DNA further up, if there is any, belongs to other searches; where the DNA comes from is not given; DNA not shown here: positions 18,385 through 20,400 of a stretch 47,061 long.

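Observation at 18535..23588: Five-gene ATPase-platform-alignment operon with no pilin, peptidase or secretin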

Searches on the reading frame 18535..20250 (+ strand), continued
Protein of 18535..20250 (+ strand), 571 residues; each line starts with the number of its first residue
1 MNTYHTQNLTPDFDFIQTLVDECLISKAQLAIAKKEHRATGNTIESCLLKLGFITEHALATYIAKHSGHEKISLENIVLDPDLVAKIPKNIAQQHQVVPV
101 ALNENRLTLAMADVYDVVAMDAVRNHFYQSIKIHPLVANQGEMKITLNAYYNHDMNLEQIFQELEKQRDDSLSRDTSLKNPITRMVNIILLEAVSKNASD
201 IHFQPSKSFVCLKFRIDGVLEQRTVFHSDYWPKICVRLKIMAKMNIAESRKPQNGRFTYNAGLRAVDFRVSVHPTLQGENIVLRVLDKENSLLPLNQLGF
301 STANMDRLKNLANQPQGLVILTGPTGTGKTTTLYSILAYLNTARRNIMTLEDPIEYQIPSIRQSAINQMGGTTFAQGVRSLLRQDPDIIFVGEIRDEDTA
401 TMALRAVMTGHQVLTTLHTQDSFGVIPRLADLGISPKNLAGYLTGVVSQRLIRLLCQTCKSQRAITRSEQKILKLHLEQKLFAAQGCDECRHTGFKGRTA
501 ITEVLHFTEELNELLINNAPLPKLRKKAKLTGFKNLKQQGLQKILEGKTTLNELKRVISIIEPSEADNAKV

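Call 40: search_protein_families(library=pfam, proteins=[L036:4996-6459:+, L036:6520-8193:+, L036:8190-9968:+, L036:12860-14452:+, L036:14449-15072:+, L036:15015-15527:+, L036:15546-18842:+, L036:18839-19615:+, L012:19246-21366:-, L012:15261-16196:+], max_evalue=0.1)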
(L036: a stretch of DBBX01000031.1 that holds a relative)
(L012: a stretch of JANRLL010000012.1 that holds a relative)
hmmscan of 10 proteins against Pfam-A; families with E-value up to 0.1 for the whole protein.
L036:4996-6459:+ (487 aa): 17 families
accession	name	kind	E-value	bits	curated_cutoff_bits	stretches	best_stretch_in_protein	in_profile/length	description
PF13401.12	AAA_22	-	9.7e-26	91.1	27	1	42-168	4-127/130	AAA domain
PF13191.12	AAA_16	-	3.8e-07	31.2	32.6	1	32-156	12-164/167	AAA ATPase domain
PF00005.33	ABC_tran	-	8.8e-05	23.6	25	1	44-87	12-52/137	ABC transporter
PF07693.20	KAP_NTPase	-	0.00019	21.2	20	1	33-138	6-101/293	KAP family P-loop domain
PF00004.35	AAA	-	0.00051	20.9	21.2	1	48-139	3-73/131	ATPase family associated with various cellular activities (AAA)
PF20720.3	nSTAND3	-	0.0015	18.7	27.2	1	39-79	13-54/155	Novel STAND NTPase 3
PF07728.20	AAA_5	-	0.0041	17.6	22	1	48-143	4-86/139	AAA domain (dynein-related subfamily)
PF13238.12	AAA_18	-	0.005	17.7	29.4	1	48-126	3-76/128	AAA domain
PF20703.3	nSTAND1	-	0.0061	16.7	27.1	1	21-212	15-207/379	Novel STAND NTPase 1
PF14532.12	Sigma54_activ_2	-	0.011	16.4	25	0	46-89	24-67/138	Sigma-54 interaction domain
PF13173.12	AAA_14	-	0.012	16.1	27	1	45-148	4-86/129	AAA domain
PF02367.23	TsaE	-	0.016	15.6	26.6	1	41-67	19-45/128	Threonylcarbamoyl adenosine biosynthesis protein TsaE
PF10662.15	PduV-EutP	-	0.021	15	21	1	46-66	4-24/143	Ethanolamine utilisation - propanediol utilisation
PF13604.12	AAA_30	-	0.033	14.4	27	0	35-85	10-61/191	AAA domain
PF25201.1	nSTAND6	-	0.036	14.5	27.7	1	45-134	20-112/148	Novel STAND NTPase 6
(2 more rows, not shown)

L036:6520-8193:+ (557 aa): 4 families
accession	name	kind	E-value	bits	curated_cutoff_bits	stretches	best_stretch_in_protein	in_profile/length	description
PF00263.26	Secretin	-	1.3e-36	126.2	27.5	1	338-524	2-169/169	Bacterial type II and III secretion system protein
PF07655.18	Secretin_N_2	-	7.4e-07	30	23.4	1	147-218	2-83/91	Secretin N-terminal domain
PF07660.19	STN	-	0.0013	19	28.4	1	95-141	2-51/52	Secretin and TonB N terminus short domain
PF16816.10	DotD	-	0.057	14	27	0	59-128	32-104/121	DotD protein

L036:8190-9968:+ (592 aa): 14 families
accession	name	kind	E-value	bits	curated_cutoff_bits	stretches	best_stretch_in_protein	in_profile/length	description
PF07719.23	TPR_2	-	4.5e-12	45.5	27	1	502-524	2-24/34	Tetratricopeptide repeat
PF14559.12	TPR_19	-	2.6e-11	44.1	25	2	410-471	1-61/68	Tetratricopeptide repeat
PF13432.12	TPR_16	-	2.3e-09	38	32.7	2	410-468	7-65/65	Tetratricopeptide repeat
PF13431.12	TPR_17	-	3.6e-09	36.6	24.4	1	529-555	7-33/34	Tetratricopeptide repeat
PF13176.12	TPR_7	-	6.5e-08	32.5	27.9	0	504-531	2-29/36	Tetratricopeptide repeat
PF13428.12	TPR_14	-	1.7e-07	31.7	23.5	1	411-442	12-43/44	Tetratricopeptide repeat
PF00515.34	TPR_1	-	2.2e-06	27.7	27.8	0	540-564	6-30/34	Tetratricopeptide repeat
PF13414.12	TPR_11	-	5.4e-06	26.4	26.8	1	411-443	5-37/42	TPR repeat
PF23914.1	TPR_CcmH_CycH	-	4.6e-05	23.7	42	1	412-466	99-153/158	Cytochrome c-type biogenesis protein H TPR domain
PF13424.12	TPR_12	-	7.7e-05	23.3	30.1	1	506-566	8-76/77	Tetratricopeptide repeat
PF13181.12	TPR_8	-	0.00048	20.5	25.7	0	437-467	4-34/34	Tetratricopeptide repeat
PF24575.1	TPR_Slam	-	0.0011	19.8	35.2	1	405-453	52-100/104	Surface lipoprotein assembly modifier, N-terminal TPR repeats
PF25064.1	ARM_TT21_5th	-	0.0016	19.2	27.8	1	440-490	7-57/117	TT21 fifth ARM repeats domain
PF04212.24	MIT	-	0.084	13.4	30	0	539-568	8-37/66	MIT (microtubule interacting and transport) domain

L036:12860-14452:+ (530 aa): 0 families

L036:14449-15072:+ (207 aa): 0 families

L036:15015-15527:+ (170 aa): 0 families

L036:15546-18842:+ (1098 aa): 0 families

L036:18839-19615:+ (258 aa): 1 family
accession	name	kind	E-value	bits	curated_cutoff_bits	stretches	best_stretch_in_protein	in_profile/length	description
PF07963.17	N_methyl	-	1.7e-06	27.8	21.2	1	15-39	3-27/27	Prokaryotic N-terminal methylation motif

L012:19246-21366:- (706 aa): 31 families (the best 25 are shown)
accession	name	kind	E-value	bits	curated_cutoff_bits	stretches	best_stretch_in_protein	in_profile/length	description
PF14559.12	TPR_19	-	1.7e-20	73.5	25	3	527-585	2-60/68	Tetratricopeptide repeat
PF13432.12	TPR_16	-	3e-16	59.9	32.7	2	521-582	2-63/65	Tetratricopeptide repeat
PF13428.12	TPR_14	-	3.9e-14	52.2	23.5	2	552-588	3-39/44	Tetratricopeptide repeat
PF07719.23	TPR_2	-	4.8e-14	51.7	27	2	552-583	3-34/34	Tetratricopeptide repeat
PF13431.12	TPR_17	-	2.4e-12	46.5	24.4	2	539-571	2-34/34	Tetratricopeptide repeat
PF24575.1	TPR_Slam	-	8.4e-12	45.9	35.2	2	522-571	53-102/104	Surface lipoprotein assembly modifier, N-terminal TPR repeats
PF13424.12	TPR_12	-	1.3e-11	44.9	30.1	2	622-680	8-74/77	Tetratricopeptide repeat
PF13176.12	TPR_7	-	2.2e-11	43.3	27.9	1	655-681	3-29/36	Tetratricopeptide repeat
PF00515.34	TPR_1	-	2.6e-11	43.3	27.8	1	655-679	5-29/34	Tetratricopeptide repeat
PF13174.12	TPR_6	-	1.2e-09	38.6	26.3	2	552-582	2-32/33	Tetratricopeptide repeat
PF13181.12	TPR_8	-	5.1e-09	36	25.7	0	552-583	3-34/34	Tetratricopeptide repeat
PF12895.13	ANAPC3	-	5.2e-06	27.1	27.2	1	624-675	30-80/82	Anaphase-promoting complex, cyclosome, subunit 3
PF13374.12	TPR_10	-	1.2e-05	25.6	27.5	1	651-679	2-30/42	Tetratricopeptide repeat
PF25064.1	ARM_TT21_5th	-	2.3e-05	25.1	27.8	1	531-580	16-65/117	TT21 fifth ARM repeats domain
PF23914.1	TPR_CcmH_CycH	-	6.6e-05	23.2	42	0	532-582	103-153/158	Cytochrome c-type biogenesis protein H TPR domain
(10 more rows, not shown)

L012:15261-16196:+ (311 aa): 0 families

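Call 41: search_protein_families(library=ncbifam, proteins=[L036:4996-6459:+, L036:6520-8193:+, L036:8190-9968:+, L036:9965-11680:+, L036:11683-12888:+, L036:12860-14452:+, L036:14449-15072:+, L036:15015-15527:+, L036:15546-18842:+, L036:18839-19615:+], max_evalue=0.01)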
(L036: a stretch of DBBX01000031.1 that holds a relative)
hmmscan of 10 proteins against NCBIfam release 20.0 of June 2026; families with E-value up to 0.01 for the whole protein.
L036:4996-6459:+ (487 aa): 11 families
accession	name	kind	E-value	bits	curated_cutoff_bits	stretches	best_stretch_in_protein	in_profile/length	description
TIGR03015.1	pepcterm_ATPase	hypoth_equivalog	1.8e-63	214.5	324.5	1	1-261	1-261/269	XrtA/PEP-CTERM system-associated ATPase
NF050039.1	sacti_exp_GggC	equivalog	0.0016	17.8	750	1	30-106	330-405/511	streptosactin export ABC transporter GggC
TIGR00150.1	T6A_YjeE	equivalog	0.0022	17.8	60.1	1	40-73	19-52/135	tRNA (adenosine(37)-N6)-threonylcarbamoyltransferase complex ATPase subunit type 1 TsaE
TIGR02769.1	nickel_nikE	equivalog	0.0041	16.6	332.55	0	21-73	16-68/265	nickel import ATP-binding protein NikE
TIGR02788.1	VirB11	equivalog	0.0043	16.1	249.95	1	31-76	133-177/308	P-type DNA transfer ATPase VirB11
NF007739.0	PRK10419.1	subfamily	0.0049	16.5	354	0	28-77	24-73/268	nickel ABC transporter ATP-binding protein NikE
NF041861.1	YtfR_transport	equivalog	0.0054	15.2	850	0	31-92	16-76/492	galactofuranose ABC transporter, ATP-binding protein YtfR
NF010068.0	PRK13548.1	equivalog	0.0062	15.7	261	0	31-78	20-66/261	heme ABC transporter ATP-binding protein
TIGR04521.1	ECF_ATPase_2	equivalog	0.0064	15.6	330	0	41-64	29-52/279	energy-coupling factor transporter ATPase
TIGR01189.1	ccmA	equivalog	0.0078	15.9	131.6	0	29-63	13-46/198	heme ABC exporter ATP-binding protein CcmA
NF000355.4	ribo_prot_ABC_F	equivalog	0.0085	15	380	0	46-97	31-68/499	ribosomal protection-like ABC-F family protein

L036:6520-8193:+ (557 aa): 9 families
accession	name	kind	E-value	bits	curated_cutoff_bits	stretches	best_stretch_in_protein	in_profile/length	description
TIGR02519.1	pilus_MshL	equivalog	2.7e-67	226.8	250.2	1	231-523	2-290/290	pilus (MSHA type) biogenesis protein MshL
TIGR02517.1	type_II_gspD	equivalog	7.9e-44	150.1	351.35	1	179-527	281-594/600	type II secretion system secretin GspD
TIGR02516.1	type_III_yscC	equivalog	1.3e-29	103.1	238.45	2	205-524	176-462/463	type III secretion system outer membrane ring subunit SctC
TIGR02515.1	IV_pilus_PilQ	subfamily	8.2e-27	94.2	284.35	1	71-524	3-428/428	type IV pilus secretin PilQ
NF010083.0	PRK13568.1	equivalog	1.8e-21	76.4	554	2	230-524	154-418/419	DNA uptake porin HofQ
TIGR02520.1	pilus_B_mal_scr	equivalog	2.8e-21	75.7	287.65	1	113-522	129-513/513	PilN family type IVB pilus formation outer membrane protein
NF011873.0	PRK15346.1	equivalog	2.3e-16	59.6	524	2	239-525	247-496/499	EscC/YscC/HrcC family type III secretion system outer membrane ring protein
NF007851.2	PRK10560.1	exception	4.7e-16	58.6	598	2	244-524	160-410/412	DNA uptake porin HofQ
NF042912.1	Amuc_1098_fam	equivalog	1.7e-14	52.8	750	2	383-523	646-796/805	Amuc_1098 family type IV pilus outer membrane protein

L036:8190-9968:+ (592 aa): 18 families
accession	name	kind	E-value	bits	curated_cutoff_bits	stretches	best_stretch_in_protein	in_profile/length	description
TIGR02552.1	LcrH_SycD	equivalog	4.3e-13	49.2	104.8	2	504-568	55-119/136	SycD/LcrH family type III secretion system chaperone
NF033920.0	C39_PA2778_fam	equivalog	4.7e-12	45.9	150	2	476-565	165-254/255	PA2778 family cysteine peptidase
TIGR02917.1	PEP_TPR_lipo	equivalog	1.3e-09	36.6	312.2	1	409-559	610-760/899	XrtA/PEP-CTERM system TPR-repeat protein PrsT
NF008520.0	PRK11447.1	equivalog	1.4e-09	36.3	858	1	402-554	353-514/1157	cellulose synthase complex outer membrane protein BcsC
NF040959.1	MamA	equivalog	1.5e-07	31.1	200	1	399-561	36-199/204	magnetosome protein MamA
TIGR00540.1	TPR_hemY_coli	hypoth_equivalog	1.5e-07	30.5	142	1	440-559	267-383/385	heme biosynthesis-associated TPR protein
NF033758.1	gliding_GltE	equivalog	2.4e-07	30.1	225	1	409-478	95-164/411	adventurous gliding motility TPR repeat lipoprotein GltE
NF011859.0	PRK15331.1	equivalog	3.2e-07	30.6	184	1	508-567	44-103/165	type III secretion system translocator chaperone SicA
TIGR02521.1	type_IV_pilW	equivalog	8.1e-07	28.8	154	1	400-468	31-99/234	type IV pilus biogenesis/stability protein PilW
TIGR03939.1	PGA_TPR_OMP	equivalog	8.6e-06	24.2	366.65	1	403-471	91-157/800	poly-beta-1,6 N-acetyl-D-glucosamine export porin PgaA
NF008017.0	PRK10747.1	equivalog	1.3e-05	24.2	608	1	396-554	225-380/398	protoheme IX biogenesis protein HemY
NF047507.1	TPR_BatC_Lepto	exception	3.4e-05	23.4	175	1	403-487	61-149/214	TPR repeat-containing protein BatC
NF052230.1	T9SS_PorE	exception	0.00028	19.3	600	0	409-482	66-139/648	PorE family type IX secretion system protein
TIGR00990.1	3a0801s09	subfamily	0.00086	18.1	757.25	1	404-547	369-513/615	mitochondrial import receptor subunit TOM70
TIGR02795.1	tol_pal_ybgF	equivalog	0.0016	19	90.1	0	504-559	42-100/119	tol-pal system protein YbgF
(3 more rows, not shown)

L036:9965-11680:+ (571 aa): 24 families
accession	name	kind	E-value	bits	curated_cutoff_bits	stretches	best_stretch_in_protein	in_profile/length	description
TIGR02538.1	type_IV_pilB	equivalog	2.1e-157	525.1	675.65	1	11-561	2-561/564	type IV-A pilus assembly ATPase PilB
TIGR02533.1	type_II_gspE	equivalog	9.2e-156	519.3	630.25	1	83-561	4-485/486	type II secretion system ATPase GspE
NF053534.1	T4PilAsmATPsTfpB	equivalog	5.2e-129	431.3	850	1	81-562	95-582/584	type IV pilus assembly ATPase TfpB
NF007755.0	PRK10436.1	equivalog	2.5e-124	415.5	617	1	137-563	59-460/465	type II secretion system protein GspE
NF041000.1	ATPase_ComGA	equivalog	8.7e-76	254.4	300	1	189-454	2-266/267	competence type IV pilus ATPase ComGA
TIGR01420.1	pilT_fam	subfamily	1.6e-55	188.7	319.1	1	188-455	3-270/343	PilT/PilU family type 4a pilus ATPase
TIGR02525.1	plasmid_TraJ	equivalog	1.2e-23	83.6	368.3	1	282-433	120-272/372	plasmid transfer ATPase TraJ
TIGR02524.1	dot_icm_DotB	equivalog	1.8e-22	80.1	463.3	1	313-432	130-258/358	Dot/Icm type IV secretion system ATPase DotB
NF058587.1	archaellum_moto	equivalog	9.6e-21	74.1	550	1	317-430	275-393/527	archaellum flagellar ATPase motor FlaI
TIGR03819.1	heli_sec_ATPase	hypoth_equivalog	4.2e-14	52.5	373.15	1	233-426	97-293/340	TadA family conjugal transfer-associated ATPase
TIGR02782.1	TrbB_P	equivalog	7.6e-13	48.4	304.55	1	301-430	121-252/303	P-type conjugative transfer ATPase TrbB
NF053729.1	c-di-GMP_motif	domain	2.9e-12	46.2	38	1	10-59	1-50/53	cyclic di-GMP-binding domain-containing protein, MshE-related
TIGR02788.1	VirB11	equivalog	5.4e-12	45.4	249.95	1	306-432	134-264/308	P-type DNA transfer ATPase VirB11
NF010407.0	PRK13833.1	subfamily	8.5e-12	45.1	499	1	319-432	146-261/323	conjugal transfer protein TrbB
NF012033.0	PRK15489.1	equivalog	6.8e-11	41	537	1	6-146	488-624/703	glycosyl transferase family protein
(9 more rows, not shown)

L036:11683-12888:+ (401 aa): 6 families
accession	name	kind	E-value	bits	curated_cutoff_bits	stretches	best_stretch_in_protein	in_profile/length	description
TIGR02120.1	GspF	equivalog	4.8e-90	302.7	424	1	4-397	1-399/401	type II secretion system inner membrane protein GspF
NF052607.1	T4PiliAsmPilCThrm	equivalog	2.8e-75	253.9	700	1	1-399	1-404/406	type IV pilus assembly protein PilC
NF052606.1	T4PiliAsmPilCMyx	equivalog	6.1e-70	236.1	700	1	4-400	22-419/419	type IV pilus assembly protein PilC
NF047826.1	T3SSXpsF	equivalog_domain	2.6e-62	210.9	650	1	1-398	1-403/405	type II secretion system protein XpsF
NF007861.0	PRK10573.1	equivalog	1.2e-56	192.5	401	1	3-395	6-394/401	protein transport protein HofC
NF041012.2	T4P_ComGB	equivalog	1.4e-38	133.1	240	1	63-396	4-331/332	competence type IV pilus assembly protein ComGB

L036:12860-14452:+ (530 aa): 0 families

L036:14449-15072:+ (207 aa): 0 families

L036:15015-15527:+ (170 aa): 0 families

L036:15546-18842:+ (1098 aa): 0 families

L036:18839-19615:+ (258 aa): 3 families
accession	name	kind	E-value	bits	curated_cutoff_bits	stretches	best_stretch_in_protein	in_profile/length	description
TIGR01710.1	typeII_sec_gspG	equivalog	8.9e-07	29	88.85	1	18-77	2-61/134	type II secretion system major pseudopilin GspG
TIGR01708.2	typeII_sec_gspH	equivalog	7e-06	26.1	80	1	17-49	2-34/169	type II secretion system minor pseudopilin GspH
TIGR02532.1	IV_pilin_GFxxxE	domain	9.3e-06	25.3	16.3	1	17-39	2-24/24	prepilin-type N-terminal cleavage/methylation domain-containing protein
